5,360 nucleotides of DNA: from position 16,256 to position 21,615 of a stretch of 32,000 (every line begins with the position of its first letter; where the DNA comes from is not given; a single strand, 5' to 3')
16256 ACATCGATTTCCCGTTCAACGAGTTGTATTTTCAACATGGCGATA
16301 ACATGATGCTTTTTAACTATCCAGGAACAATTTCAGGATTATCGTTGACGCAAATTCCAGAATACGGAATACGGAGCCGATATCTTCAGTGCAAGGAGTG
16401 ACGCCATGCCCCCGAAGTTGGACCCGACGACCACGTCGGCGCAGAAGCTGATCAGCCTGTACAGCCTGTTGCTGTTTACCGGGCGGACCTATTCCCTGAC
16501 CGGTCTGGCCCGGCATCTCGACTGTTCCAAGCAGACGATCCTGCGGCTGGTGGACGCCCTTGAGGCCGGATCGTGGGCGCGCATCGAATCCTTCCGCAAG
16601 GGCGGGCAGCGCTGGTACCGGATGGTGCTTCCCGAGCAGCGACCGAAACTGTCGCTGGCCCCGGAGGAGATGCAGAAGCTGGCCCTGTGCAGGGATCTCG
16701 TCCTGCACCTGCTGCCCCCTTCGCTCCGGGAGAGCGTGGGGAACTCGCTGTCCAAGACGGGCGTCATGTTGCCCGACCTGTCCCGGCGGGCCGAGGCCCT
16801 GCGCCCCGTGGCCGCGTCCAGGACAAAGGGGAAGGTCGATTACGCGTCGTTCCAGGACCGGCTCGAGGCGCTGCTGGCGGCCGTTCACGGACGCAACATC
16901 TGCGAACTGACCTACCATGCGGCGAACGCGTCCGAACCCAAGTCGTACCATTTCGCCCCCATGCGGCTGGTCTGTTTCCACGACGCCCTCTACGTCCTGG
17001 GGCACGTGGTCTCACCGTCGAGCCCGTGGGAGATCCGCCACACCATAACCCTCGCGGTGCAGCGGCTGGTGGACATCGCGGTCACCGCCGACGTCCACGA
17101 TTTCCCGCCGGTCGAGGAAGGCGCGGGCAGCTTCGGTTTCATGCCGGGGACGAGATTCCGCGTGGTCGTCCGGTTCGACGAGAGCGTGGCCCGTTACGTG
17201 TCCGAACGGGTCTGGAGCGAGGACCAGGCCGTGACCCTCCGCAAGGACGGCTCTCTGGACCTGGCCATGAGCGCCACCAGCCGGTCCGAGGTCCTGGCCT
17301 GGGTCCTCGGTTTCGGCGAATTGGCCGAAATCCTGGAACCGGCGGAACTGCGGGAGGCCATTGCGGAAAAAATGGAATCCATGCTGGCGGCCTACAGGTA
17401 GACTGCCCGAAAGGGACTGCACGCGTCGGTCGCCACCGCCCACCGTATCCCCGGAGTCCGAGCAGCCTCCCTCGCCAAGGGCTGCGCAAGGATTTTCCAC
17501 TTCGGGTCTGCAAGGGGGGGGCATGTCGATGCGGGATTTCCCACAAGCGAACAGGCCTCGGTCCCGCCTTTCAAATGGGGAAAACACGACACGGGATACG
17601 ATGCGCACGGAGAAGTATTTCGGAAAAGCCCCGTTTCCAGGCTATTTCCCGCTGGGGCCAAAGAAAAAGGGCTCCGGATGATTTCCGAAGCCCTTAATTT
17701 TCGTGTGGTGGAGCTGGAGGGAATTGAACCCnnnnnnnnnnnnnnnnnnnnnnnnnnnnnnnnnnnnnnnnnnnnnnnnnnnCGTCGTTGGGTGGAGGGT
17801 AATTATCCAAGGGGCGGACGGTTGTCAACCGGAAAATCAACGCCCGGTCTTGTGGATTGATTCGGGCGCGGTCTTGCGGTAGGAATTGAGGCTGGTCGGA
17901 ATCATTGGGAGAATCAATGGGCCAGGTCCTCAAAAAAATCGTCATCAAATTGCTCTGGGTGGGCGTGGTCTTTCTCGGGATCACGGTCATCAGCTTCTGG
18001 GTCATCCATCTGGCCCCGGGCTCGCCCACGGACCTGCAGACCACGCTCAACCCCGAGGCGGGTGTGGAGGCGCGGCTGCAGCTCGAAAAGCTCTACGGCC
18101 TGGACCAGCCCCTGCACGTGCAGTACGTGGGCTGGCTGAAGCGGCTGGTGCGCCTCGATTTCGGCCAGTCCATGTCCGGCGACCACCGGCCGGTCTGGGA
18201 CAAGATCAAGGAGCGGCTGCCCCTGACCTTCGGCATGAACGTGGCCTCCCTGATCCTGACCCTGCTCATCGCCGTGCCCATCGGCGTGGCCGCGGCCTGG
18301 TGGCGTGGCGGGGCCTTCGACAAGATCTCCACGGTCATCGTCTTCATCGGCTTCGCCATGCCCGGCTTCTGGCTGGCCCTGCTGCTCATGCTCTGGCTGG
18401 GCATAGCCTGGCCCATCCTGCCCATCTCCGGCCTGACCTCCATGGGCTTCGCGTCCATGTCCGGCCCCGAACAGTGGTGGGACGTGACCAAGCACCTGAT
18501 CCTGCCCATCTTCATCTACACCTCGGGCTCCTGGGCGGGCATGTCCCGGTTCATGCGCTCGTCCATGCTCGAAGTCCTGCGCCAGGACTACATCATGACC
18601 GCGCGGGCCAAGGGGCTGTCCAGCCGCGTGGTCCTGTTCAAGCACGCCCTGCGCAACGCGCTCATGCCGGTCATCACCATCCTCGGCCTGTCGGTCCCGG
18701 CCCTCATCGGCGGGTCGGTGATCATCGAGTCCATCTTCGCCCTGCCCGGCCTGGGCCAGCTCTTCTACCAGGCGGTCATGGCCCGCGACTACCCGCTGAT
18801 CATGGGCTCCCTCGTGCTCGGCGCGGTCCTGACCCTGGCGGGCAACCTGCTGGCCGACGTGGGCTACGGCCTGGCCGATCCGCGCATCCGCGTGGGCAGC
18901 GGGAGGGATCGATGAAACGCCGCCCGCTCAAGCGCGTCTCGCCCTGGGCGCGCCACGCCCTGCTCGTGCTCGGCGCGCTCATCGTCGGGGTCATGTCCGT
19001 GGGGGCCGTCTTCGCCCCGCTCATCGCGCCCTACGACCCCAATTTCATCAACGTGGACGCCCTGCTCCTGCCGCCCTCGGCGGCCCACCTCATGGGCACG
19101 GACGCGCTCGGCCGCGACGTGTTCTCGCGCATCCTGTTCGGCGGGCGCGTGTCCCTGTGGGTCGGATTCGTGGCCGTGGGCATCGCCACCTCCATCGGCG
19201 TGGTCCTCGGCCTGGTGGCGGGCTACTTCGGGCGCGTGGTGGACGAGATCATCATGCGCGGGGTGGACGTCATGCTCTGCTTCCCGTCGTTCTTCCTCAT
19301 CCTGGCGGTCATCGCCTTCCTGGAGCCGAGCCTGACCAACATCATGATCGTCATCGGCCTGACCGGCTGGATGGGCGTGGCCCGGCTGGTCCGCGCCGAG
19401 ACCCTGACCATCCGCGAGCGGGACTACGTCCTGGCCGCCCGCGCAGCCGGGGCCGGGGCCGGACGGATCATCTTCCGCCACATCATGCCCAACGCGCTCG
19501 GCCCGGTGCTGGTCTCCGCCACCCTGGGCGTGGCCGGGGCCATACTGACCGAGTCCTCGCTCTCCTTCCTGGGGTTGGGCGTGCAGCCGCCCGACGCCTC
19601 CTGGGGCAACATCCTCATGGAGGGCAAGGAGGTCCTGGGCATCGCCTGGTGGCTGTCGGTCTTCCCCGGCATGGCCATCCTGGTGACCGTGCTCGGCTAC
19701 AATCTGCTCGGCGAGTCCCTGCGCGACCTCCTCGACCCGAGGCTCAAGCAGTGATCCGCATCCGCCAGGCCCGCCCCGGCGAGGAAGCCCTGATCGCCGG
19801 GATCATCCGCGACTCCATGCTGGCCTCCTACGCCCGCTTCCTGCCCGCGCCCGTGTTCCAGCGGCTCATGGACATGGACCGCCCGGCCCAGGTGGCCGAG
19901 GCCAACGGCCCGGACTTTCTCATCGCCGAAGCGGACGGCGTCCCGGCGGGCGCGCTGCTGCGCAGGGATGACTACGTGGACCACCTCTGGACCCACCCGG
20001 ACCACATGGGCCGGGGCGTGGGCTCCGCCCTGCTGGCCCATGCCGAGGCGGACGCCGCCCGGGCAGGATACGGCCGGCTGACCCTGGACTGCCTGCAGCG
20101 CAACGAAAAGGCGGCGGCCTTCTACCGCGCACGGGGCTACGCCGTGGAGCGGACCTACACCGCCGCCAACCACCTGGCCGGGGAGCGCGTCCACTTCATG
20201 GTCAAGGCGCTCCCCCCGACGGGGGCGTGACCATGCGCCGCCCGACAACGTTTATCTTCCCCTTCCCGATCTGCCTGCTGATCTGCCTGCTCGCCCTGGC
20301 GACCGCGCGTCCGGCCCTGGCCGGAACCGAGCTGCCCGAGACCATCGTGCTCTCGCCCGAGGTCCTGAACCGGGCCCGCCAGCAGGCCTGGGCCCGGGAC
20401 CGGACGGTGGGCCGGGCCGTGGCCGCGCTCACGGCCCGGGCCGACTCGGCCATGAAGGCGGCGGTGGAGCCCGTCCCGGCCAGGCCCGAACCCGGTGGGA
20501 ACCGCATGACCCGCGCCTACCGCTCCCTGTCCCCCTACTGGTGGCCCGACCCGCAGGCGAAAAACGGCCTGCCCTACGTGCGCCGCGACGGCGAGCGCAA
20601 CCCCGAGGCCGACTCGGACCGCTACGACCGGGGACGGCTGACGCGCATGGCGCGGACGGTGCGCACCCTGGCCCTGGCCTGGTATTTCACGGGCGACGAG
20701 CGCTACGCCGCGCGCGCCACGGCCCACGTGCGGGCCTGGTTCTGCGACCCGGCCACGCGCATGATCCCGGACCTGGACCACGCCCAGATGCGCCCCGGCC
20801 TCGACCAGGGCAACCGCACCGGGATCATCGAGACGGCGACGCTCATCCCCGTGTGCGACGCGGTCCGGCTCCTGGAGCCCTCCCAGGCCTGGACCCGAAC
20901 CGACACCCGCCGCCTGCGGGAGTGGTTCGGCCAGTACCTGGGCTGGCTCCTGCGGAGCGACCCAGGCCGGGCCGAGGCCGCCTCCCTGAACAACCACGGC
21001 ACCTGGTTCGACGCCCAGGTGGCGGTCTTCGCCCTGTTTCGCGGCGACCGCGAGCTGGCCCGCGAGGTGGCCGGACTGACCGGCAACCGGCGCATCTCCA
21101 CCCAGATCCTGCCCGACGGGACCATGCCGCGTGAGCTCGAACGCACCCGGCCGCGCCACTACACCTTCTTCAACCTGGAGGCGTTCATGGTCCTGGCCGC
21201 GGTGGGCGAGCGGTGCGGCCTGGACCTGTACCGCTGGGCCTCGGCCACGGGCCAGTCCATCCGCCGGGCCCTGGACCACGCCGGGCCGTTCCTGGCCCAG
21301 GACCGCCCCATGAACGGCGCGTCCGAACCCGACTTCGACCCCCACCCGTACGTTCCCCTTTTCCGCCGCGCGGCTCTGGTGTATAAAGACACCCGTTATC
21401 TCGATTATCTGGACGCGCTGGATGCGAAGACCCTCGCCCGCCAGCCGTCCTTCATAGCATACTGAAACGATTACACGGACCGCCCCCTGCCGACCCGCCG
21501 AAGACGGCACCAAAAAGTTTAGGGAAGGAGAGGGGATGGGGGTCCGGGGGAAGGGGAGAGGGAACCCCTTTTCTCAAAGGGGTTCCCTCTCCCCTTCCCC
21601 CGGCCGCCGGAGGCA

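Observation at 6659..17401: WYL-regulated four-gene operon joining an AddAB-type helicase-nuclease pair to a McrB/DUF2357-McrC pair: candidate undescribed defence system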

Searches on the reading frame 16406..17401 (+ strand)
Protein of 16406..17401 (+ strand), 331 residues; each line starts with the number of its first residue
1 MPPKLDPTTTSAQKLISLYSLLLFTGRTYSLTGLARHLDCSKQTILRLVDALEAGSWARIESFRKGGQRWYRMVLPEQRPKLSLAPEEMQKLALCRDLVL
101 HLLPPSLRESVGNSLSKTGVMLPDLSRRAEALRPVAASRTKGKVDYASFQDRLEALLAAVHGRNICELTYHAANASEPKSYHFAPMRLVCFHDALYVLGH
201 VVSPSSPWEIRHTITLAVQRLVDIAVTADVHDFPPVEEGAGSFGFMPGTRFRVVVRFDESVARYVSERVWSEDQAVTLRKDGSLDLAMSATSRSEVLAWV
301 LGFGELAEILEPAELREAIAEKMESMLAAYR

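Call 5: search_protein_families(library=pfam, proteins=[window:16406-17401:+], max_evalue=0.01)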
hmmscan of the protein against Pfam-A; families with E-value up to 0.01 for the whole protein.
window:16406-17401:+ (331 aa): 4 families
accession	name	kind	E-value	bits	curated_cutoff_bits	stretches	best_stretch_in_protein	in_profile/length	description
PF25583.1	WCX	-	8.6e-20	71.3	23.9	1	250-327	2-76/76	WCX domain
PF13280.12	WYL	-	1.5e-06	28.5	21.8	1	153-200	3-50/70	WYL domain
PF08279.18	HTH_11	-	0.0042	17.4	25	1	21-65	8-51/55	HTH domain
PF13551.12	HTH_29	-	0.0074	16.8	28.1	0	34-77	18-61/64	Winged helix-turn helix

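Call 6: search_protein_families(library=padloc, proteins=[window:16406-17401:+], max_evalue=0.01)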
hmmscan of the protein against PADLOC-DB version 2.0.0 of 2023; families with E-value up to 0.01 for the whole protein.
window:16406-17401:+ (331 aa): 3 families
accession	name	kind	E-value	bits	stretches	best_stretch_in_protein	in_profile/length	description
PDLC01652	WYL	-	4e-26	90.3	1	144-327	11-162/162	"CAS-I,CAS-II,CAS-III,CAS-IV,CAS-V,CAS-VI; associated_signaling"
PDLC01457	WYL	-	1.1e-16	59.2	1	12-314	3-228/229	"CAS-I,CAS-II,CAS-III,CAS-IV,CAS-V,CAS-VI; associated_signaling"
PDLC01766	Cas3c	-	4.1e-14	49.7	1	10-330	5-316/1009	-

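Call 7: search_protein_families(library=ncbifam, proteins=[window:16406-17401:+], max_evalue=0.01)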
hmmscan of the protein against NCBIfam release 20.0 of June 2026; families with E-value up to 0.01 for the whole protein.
window:16406-17401:+ (331 aa): 0 families

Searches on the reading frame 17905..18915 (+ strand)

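Call 30: search_protein_families(library=pfam, proteins=[window:17905-18915:+], max_evalue=0.001)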
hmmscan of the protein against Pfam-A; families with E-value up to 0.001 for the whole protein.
window:17905-18915:+ (336 aa): 2 families
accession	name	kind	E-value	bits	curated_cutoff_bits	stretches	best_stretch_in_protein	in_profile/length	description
PF00528.27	BPD_transp_1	-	1.3e-41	142.8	26.4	1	123-329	1-183/184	Binding-protein-dependent transport system inner membrane component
PF19300.4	BPD_transp_1_N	-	1e-06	29.3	23.8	1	11-111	4-113/114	Binding-prot-dependent transport system membrane comp, N-term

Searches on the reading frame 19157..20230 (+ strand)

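Call 30: search_protein_families(library=pfam, proteins=[window:19157-20230:+], max_evalue=0.001)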
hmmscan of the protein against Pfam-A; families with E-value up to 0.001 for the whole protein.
window:19157-20230:+ (357 aa): 3 families
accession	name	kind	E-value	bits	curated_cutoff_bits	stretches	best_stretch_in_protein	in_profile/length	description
PF00583.31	Acetyltransf_1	-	2.5e-14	54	20.7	1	228-328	11-116/116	Acetyltransferase (GNAT) family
PF13508.13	Acetyltransf_7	-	1.5e-12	48.1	27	1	253-329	4-83/84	Acetyltransferase (GNAT) domain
PF13673.13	Acetyltransf_10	-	4.3e-08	33.6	23.6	1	234-330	13-109/128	Acetyltransferase (GNAT) domain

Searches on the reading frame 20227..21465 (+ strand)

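Call 30: search_protein_families(library=pfam, proteins=[window:20227-21465:+], max_evalue=0.001)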
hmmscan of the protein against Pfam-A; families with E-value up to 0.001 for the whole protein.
window:20227-21465:+ (412 aa): 1 family
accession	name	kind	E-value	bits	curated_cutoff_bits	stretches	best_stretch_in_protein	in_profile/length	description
PF05426.18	Alginate_lyase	-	6.1e-79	265.8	22.2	1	92-357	12-270/275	Alginate lyase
